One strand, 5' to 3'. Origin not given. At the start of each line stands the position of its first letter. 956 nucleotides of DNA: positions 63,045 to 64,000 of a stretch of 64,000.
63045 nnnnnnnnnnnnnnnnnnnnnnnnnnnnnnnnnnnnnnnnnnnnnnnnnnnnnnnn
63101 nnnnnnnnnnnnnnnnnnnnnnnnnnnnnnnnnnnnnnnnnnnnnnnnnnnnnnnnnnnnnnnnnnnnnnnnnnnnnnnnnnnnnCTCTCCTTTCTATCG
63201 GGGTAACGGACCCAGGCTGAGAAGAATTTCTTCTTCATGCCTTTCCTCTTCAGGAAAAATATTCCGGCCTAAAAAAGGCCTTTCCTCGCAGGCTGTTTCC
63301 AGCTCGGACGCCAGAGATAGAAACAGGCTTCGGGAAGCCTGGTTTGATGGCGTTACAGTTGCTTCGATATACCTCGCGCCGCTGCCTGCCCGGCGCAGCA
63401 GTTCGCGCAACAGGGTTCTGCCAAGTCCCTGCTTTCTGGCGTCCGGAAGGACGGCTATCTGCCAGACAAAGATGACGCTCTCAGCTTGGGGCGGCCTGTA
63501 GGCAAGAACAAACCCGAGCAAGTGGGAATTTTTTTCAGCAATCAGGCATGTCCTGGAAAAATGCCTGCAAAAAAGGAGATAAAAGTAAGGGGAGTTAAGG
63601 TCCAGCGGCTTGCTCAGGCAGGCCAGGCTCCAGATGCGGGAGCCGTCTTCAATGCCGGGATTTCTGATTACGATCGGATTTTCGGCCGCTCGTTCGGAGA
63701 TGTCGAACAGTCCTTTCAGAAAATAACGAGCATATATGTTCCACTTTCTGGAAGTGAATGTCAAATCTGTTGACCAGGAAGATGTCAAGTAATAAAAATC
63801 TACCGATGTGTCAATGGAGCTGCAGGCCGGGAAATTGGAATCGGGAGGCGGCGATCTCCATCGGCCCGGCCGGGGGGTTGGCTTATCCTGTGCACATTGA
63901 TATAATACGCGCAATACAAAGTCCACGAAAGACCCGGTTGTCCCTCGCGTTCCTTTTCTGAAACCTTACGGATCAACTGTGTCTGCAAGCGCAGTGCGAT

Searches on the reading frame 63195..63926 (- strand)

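Call 22: search_protein_families(library=pfam, max_evalue=0.00001, proteins=[window:63195-63926:-])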
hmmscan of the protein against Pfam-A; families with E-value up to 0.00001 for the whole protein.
window:63195-63926:- (243 aa): 2 families
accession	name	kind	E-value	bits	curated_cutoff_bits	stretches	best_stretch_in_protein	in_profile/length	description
PF00583.31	Acetyltransf_1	-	4.1e-16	59.7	20.7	1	110-202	16-111/116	Acetyltransferase (GNAT) family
PF13508.13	Acetyltransf_7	-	2.2e-09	38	27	1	125-198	3-74/84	Acetyltransferase (GNAT) domain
